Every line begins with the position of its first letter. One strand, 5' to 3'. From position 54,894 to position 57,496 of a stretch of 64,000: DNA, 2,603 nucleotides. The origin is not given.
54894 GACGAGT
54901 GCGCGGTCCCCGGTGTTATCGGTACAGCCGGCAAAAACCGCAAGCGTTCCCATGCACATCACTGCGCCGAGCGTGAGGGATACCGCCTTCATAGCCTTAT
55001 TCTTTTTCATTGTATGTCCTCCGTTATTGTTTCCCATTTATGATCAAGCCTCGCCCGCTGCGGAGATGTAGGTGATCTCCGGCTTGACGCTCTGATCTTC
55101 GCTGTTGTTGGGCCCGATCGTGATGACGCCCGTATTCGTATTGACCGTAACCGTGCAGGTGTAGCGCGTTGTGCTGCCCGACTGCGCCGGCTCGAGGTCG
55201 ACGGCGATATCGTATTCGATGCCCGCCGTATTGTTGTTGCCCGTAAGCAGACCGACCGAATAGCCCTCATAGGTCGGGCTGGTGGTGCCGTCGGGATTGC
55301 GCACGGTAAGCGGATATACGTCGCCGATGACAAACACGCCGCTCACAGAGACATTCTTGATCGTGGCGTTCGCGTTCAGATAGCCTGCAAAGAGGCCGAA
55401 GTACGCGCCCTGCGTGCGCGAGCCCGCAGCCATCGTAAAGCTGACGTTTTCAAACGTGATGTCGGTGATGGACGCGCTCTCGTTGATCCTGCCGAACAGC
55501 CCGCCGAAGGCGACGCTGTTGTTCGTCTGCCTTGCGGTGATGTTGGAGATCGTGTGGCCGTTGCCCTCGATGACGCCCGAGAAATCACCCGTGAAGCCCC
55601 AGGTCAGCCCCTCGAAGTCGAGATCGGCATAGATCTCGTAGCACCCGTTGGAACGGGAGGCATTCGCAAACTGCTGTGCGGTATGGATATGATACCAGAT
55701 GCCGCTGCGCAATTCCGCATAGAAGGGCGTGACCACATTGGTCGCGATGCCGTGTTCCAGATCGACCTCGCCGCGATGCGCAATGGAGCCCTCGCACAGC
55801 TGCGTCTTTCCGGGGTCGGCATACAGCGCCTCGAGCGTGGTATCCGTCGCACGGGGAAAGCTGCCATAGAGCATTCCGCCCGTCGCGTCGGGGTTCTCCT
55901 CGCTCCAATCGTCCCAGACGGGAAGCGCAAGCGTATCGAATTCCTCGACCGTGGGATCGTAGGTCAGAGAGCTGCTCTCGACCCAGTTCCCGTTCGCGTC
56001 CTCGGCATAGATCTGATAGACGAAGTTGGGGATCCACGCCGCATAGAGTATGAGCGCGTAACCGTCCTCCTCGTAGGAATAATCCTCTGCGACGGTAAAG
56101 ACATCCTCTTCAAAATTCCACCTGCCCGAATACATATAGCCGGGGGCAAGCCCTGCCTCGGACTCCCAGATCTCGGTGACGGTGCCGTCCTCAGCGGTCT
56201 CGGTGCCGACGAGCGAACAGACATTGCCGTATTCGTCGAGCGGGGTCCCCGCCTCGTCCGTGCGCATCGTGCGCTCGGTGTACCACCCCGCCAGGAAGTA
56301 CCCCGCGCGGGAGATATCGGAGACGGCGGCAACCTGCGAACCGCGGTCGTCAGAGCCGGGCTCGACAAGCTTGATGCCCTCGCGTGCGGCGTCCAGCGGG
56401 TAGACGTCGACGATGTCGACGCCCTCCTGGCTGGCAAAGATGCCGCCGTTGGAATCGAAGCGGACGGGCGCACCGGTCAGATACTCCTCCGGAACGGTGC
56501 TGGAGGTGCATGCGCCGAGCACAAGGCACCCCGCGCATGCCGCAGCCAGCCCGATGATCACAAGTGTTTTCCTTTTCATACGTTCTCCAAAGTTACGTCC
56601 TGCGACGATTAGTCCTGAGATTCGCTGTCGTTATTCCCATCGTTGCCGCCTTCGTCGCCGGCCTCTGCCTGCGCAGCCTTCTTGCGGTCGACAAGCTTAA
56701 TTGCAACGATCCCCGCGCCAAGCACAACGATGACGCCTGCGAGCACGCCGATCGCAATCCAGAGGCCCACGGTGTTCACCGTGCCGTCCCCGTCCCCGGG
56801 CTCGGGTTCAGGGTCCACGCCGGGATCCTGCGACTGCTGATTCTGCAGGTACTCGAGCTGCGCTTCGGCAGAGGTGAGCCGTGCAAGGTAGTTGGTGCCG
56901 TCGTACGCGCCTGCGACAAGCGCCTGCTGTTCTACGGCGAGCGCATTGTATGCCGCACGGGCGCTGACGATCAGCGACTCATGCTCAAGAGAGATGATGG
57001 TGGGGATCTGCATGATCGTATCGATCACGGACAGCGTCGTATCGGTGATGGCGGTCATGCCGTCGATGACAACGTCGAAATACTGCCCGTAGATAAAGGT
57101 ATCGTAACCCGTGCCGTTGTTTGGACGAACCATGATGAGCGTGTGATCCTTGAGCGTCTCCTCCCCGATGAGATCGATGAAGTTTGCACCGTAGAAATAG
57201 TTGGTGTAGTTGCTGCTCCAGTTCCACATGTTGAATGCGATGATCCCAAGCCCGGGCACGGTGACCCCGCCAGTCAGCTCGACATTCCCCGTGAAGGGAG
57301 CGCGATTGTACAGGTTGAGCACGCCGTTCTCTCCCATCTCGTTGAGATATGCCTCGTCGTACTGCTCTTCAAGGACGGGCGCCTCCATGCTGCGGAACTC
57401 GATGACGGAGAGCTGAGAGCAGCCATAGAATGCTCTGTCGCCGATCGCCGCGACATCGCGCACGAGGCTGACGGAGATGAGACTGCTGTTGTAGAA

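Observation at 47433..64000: Giant LRR-decorated S8 protease, a surface lipoprotein and a complete Opp importer packed into one operon of more than 16.5 kb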

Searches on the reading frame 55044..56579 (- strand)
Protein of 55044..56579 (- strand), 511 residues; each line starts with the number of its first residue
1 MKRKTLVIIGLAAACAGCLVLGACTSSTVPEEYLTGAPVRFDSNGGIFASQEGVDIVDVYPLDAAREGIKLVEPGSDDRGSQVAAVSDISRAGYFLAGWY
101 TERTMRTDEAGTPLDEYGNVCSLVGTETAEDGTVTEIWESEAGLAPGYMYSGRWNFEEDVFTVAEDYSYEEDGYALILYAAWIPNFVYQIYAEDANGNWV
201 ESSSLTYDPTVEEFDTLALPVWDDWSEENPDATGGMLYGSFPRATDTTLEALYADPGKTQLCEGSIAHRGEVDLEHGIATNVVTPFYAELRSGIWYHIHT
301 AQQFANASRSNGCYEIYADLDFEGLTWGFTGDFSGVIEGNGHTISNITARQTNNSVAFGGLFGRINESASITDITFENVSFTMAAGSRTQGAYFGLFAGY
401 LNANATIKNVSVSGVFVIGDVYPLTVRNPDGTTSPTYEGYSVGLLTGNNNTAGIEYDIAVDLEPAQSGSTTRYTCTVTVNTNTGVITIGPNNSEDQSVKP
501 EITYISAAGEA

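Call 4: search_protein_families(library=pfam, proteins=[window:55044-56579:-], max_evalue=0.01)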
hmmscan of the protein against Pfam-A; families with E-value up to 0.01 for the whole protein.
window:55044-56579:- (511 aa): 2 families
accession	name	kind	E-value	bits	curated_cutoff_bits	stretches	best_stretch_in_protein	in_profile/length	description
PF09479.16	Flg_new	-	0.00035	21.1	27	0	79-107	18-46/65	Listeria-Bacteroides repeat domain (List_Bact_rpt)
PF05342.19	Peptidase_M26_N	-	0.0031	17.2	27.7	1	329-414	183-250/250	M26 IgA1-specific Metallo-endopeptidase N-terminal region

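Call 22: find_homologous_proteins(query=window:55044-56579:-, max_evalue=0.001)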
Query window:55044-56579:- (511 aa): 321 proteins with E <= 0.001 among 8000 candidates; the best 120 are listed.
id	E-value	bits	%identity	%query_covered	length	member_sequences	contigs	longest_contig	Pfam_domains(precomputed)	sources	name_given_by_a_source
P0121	0.0e+0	1161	100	100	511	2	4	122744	-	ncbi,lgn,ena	-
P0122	4.6e-119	416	46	99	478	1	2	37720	-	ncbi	-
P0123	4.8e-118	413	46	99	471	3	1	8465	-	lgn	-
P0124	2.9e-109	384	46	90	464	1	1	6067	-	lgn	-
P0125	8.5e-107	376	46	95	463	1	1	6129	-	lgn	-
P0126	1.8e-104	368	40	99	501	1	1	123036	-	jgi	-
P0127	1.1e-103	366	42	98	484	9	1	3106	-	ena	-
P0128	2.3e-103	365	42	97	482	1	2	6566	-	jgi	-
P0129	6.7e-103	363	43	95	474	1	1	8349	-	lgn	-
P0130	4.7e-100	354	43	89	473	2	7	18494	-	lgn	-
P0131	3.4e-95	338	43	98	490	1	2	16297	-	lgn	-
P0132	4.9e-94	334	44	88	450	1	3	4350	-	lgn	-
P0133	1.7e-92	329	40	95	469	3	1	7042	-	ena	-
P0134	4.9e-92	327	41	95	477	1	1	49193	-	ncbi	-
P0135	1.3e-84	303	40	92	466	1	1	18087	-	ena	-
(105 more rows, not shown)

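Call 23: search_solved_structures(query=window:55044-56579:-, max_evalue=1, show_alignments=1)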
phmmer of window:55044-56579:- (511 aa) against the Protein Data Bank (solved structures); distinct sequences matched with E-value up to 1: 2.
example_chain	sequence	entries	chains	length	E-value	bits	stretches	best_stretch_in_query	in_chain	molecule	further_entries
1hdf_A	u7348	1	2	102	0.042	15.6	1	310-382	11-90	SPHERULIN 3A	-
1ag4_A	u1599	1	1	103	0.046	15.5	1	310-382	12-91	SPHERULIN 3A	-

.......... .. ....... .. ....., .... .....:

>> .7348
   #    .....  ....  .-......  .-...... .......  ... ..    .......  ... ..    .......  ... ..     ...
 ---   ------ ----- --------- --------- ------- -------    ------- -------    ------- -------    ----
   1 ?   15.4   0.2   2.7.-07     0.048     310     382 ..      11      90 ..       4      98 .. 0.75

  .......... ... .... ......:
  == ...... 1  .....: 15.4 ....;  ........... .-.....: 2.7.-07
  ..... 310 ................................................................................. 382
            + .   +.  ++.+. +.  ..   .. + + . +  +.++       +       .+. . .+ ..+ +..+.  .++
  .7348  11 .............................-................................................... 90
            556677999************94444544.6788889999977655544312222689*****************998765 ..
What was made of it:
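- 55044..56579 (-): Partner lipoprotein, 511 aa, with lipobox LGAC. The N-terminal half is beta-rich with one weak Listeria-Bacteroides repeat match. The C-terminal half is beta-helix-like, with weak GLUG, M26_N and pectate-lyase-like matches. No sequence match in the PDB (call 23).
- Tried and rejected: The PDB sequence search gave only a spurious spherulin hit at E 0.04 (call 23).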

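Call 32: predict_structure(alignment_id=A2)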
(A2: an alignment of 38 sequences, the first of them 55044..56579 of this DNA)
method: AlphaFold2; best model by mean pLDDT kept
length: 511 residues; sequences in the alignment: 38
mean_pLDDT: 92.1   pTM: 0.81
mean pLDDT of the five models: 92.1, 91.6, 90.9, 90.7, 88.2
residues with pLDDT >= 90: 409; 70-90: 80; 50-70: 12; < 50: 10
segments of 3 or more residues with pLDDT < 50: 23-28, 509-511
pLDDT, mean of each block of 10 residues (from residue 1): 78 78 48 74 91 88 93 93 90 96 97 96 97 96 96 97 86 90 97 97 96 90 94 96 96 98 96 96 97 98 96 98 93 97 98 91 97 98 87 96 98 97 87 86 97 97 94 95 94 95 79 40
secondary structure, 60 per line:
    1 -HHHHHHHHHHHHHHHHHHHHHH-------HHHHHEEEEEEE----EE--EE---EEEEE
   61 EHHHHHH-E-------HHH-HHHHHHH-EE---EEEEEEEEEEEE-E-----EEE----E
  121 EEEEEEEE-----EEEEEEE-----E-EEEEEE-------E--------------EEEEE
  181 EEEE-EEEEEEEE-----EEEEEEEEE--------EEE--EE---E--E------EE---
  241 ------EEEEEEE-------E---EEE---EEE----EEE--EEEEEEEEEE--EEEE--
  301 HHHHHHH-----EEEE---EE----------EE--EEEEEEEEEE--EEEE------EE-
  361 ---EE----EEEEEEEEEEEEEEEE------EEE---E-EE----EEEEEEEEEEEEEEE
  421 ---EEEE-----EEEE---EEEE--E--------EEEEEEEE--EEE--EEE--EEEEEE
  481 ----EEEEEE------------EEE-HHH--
elements in order: H2-23 H31-35 E36-42 E56-61 H62-67 H81-87 E94-105 E113-115 E120-128 E134-140 E148-153 E176-184 E186-193 E199-207 E216-218 E247-253 E265-267 E271-273 E278-280 E283-292 E295-298 H301-307 E313-316 E336-345 E348-351 E370-385 E392-394 E406-420 E424-427 E433-436 E440-443 E455-462 E465-467 E470-472 E475-480 E485-490 E503-505
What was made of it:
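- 55044..56579 (-): AlphaFold model pLDDT 92, pTM 0.81 (call 32).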

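Call 36: fold_search(model_id=the predicted structure, library=pdb)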
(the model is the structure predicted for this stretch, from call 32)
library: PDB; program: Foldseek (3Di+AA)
matches with E <= 10: 173; with E <= 0.001: 0
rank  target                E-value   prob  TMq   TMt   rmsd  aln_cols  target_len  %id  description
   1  7bbv_A                3.0e-01  0.16  0.13  0.19  14.5       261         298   12  Pectate lyase B from Verticillium dahliae (released 2022-07-13)
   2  6m48_A                3.2e-01  0.05  0.08  0.06  20.2       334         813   10  Crystal structure of pilus adhesin, SpaC from Lactobacillus rhamnosus GG - P21212 form (released 2020-07-29)
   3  7rbs_B                4.1e-01  0.14  0.09  0.22  16.6       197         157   10  The crystal structure of Papain-Like Protease of SARS CoV-2, C111S mutant, in complex with human ISG15 (released 2021-09-29)
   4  7bvx                  5.8e-01  0.04  0.09  0.13  18.9       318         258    8  Crystal structure of C-terminal fragment of pilus adhesin SpaC from Lactobacillus rhamnosus GG-Iodide soaked (released 2020-07-29)
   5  7vcn_B                6.4e-01  0.03  0.07  0.08  24.7       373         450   10  Crystal Structure of PitA fragment from pilus islet-2 of Streptococcus oralis with Tb-Xo4 (released 2022-07-13)
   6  5ny0                  7.1e-01  0.16  0.10  0.14  14.8       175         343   14  L. reuters 100-23 SRRP (released 2018-03-21)
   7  8jlh_C                7.1e-01  0.06  0.07  0.23  15.3       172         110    8  Cryo-EM structure of SV2A dimer in complex with BoNT/A2 Hc and levetiracetam (released 2024-05-01)
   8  9f1r_A                8.2e-01  0.08  0.07  0.07  15.8       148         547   11  Cryo-EM structure of SV2B-Hc-A1 complex (released 2025-03-12)
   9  6m7c                  8.2e-01  0.02  0.07  0.11  18.8       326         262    8  Crystal structure of C-terminal fragment of pilus adhesin SpaC from Lactobacillus rhamnosus GG (released 2020-07-29)
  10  4dxf_B                9.5e-01  0.04  0.07  0.15  18.4       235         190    7  Crystal structure of Staphylococcal Superantigen-Like protein 4 (released 2012-09-19)
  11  5nxk_B                1.1e+00  0.21  0.13  0.20  11.8       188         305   14  L. reuteri 53608 SRRP (released 2018-03-21)
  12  8wg6                  1.1e+00  0.03  0.06  0.07  15.4       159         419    7  Crystal structure of major pilin PilB from Streptococcus sanguinis - SeMet derivative (released 2025-03-26)
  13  7vcr_B                1.1e+00  0.02  0.07  0.08  26.4       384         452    8  Crystal Structure of PitA fragment from pilus islet-2 of Streptococcus oralis (released 2022-06-01)
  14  3ury_A                1.2e+00  0.04  0.08  0.16  17.7       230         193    8  Crystal Structure of Superantigen-like Protein, Exotoxin from Staphylococcus aureus subsp. aureus NCTC 8325 (released 2011-12-28)
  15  6vjb                  1.2e+00  0.01  0.05  0.03  25.6       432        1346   11  Crystal structure of a catalytically inactive CXC Chemokine-degrading protease SpyCEP from Streptococcus pyogenes (released 2020-04-15)
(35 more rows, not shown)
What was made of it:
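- On PrtM / PrsA-type lipoprotein maturase: The model at pLDDT 92 is almost all beta, with a beta-helix-like C-terminal half (calls 32, 36).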

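Call 41: search_protein_families(library=ncbifam, proteins=[window:55044-56579:-], max_evalue=0.001)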
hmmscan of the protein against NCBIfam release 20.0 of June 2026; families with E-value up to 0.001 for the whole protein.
window:55044-56579:- (511 aa): 0 families

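Call 61: find_related_loci(query=A2, collection=metagenome_contigs, flank=10000)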
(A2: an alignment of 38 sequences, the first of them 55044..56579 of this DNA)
Query A2 (511 aa) in metagenome_contigs; peptide patterns used: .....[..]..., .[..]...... (x = any residue, [..] = any of these).
85 stretches matched a pattern; 42 encode a relative of the query (tblastn E <= 1e-3); 42 distinct loci.
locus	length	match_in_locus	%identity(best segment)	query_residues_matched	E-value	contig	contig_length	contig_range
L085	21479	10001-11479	38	7-504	3e-91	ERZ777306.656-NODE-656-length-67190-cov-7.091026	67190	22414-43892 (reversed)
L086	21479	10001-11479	38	7-504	3e-91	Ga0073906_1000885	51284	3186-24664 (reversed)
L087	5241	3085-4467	34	7-500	5e-81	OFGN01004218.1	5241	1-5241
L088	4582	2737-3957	37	11-454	8e-79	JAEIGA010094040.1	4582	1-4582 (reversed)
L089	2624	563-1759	39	18-455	7e-81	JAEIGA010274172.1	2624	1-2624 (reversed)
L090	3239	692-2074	36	1-504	3e-77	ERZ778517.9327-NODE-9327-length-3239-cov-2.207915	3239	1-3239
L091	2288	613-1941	36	1-488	2e-77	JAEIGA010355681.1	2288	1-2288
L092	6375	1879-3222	37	1-459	9e-72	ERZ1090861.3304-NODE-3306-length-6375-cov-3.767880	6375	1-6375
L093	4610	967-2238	34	6-480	2e-71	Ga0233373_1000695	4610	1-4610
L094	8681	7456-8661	37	1-423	1e-69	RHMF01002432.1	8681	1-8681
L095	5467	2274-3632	33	1-490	3e-68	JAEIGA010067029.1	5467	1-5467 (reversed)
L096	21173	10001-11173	37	20-454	4e-68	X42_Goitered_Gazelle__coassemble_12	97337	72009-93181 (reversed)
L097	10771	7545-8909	36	14-463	1e-67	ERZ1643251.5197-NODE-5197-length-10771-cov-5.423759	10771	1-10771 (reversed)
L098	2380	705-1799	36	6-412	1e-69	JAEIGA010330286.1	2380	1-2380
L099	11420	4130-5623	34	14-488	2e-67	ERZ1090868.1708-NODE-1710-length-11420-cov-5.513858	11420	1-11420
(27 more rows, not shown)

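Call 70: search_protein_representatives(alignment_id=A2)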
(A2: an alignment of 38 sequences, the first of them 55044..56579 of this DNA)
Query: 38 sequences, 458 profile positions. Proteins with E-value up to 0.001 (for the whole library): 11654; up to 1e-10: 2803; up to 1e-30: 431. The best 150 are listed.
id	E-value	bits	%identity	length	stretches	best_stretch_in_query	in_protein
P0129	3.0e-170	583.2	-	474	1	1-455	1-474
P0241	7.7e-165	565.3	-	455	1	1-456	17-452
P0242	4.3e-164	562.9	-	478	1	1-450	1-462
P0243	7.6e-163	558.8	-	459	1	1-455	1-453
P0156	8.0e-163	558.7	-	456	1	1-457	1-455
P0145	3.2e-162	556.7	-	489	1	1-456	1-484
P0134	1.2e-160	551.6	-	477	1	1-456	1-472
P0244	7.4e-160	548.9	-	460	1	1-457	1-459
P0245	1.8e-159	547.6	-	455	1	1-457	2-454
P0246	3.7e-159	546.6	-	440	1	3-456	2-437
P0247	1.1e-158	545.0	-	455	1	1-457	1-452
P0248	1.4e-158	544.7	-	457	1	1-457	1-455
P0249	7.3e-158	542.4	-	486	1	1-457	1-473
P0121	8.2e-158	542.2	-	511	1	1-456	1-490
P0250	1.7e-155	534.6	-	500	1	1-455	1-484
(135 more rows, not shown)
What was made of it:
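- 55044..56579 (-): The family has 431 representatives at E<=1e-30 (call 70).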

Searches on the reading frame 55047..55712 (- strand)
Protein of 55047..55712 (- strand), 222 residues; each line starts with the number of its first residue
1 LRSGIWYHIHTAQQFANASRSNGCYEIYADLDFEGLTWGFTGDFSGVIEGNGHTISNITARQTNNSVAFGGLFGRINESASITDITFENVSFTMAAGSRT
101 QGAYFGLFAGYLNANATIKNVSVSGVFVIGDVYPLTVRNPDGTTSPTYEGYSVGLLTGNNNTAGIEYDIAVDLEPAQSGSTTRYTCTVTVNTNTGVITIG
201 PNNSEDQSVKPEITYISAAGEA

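Call 73: search_protein_families(library=pfam, proteins=[window:55047-55712:-], max_evalue=1)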
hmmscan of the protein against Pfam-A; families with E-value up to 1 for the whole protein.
window:55047-55712:- (222 aa): 3 families
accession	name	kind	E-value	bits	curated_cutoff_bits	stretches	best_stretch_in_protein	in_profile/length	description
PF05342.19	Peptidase_M26_N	-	0.00063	19.5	27.7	1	39-125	182-250/250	M26 IgA1-specific Metallo-endopeptidase N-terminal region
PF07581.17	Glug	-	0.22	12.5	20.5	1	103-125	3-25/28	The GLUG motif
PF20585.4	Pectate_lyase_5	-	0.46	11.1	24.3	1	9-123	4-119/126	Putative pectate lyase-like adhesive domain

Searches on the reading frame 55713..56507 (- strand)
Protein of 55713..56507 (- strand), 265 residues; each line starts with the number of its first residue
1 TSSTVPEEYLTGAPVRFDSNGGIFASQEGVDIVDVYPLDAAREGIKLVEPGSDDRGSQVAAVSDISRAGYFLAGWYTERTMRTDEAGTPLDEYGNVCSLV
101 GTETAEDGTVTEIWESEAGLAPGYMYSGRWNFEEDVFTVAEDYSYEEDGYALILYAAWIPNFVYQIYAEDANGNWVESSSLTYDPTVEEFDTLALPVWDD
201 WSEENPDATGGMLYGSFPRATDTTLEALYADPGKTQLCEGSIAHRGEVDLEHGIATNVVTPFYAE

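Call 73: search_protein_families(library=pfam, proteins=[window:55713-56507:-], max_evalue=1)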
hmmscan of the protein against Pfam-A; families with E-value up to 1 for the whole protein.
window:55713-56507:- (265 aa): 2 families
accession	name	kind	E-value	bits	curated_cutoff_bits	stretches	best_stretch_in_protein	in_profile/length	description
PF09479.16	Flg_new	-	6.3e-05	23.5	27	1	54-83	17-46/65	Listeria-Bacteroides repeat domain (List_Bact_rpt)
PF01215.24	COX5B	-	0.13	12.4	31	0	23-45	45-67/129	Cytochrome c oxidase subunit Vb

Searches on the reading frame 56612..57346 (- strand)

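Call 73: search_protein_families(library=pfam, proteins=[window:56612-57346:-], max_evalue=1)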
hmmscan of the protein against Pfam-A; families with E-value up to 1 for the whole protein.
window:56612-57346:- (245 aa): 1 family
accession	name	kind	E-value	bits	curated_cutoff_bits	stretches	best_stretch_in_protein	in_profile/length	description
PF05887.16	Trypan_PARP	-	0.11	13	100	1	172-204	98-130/134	Procyclic acidic repetitive protein (PARP)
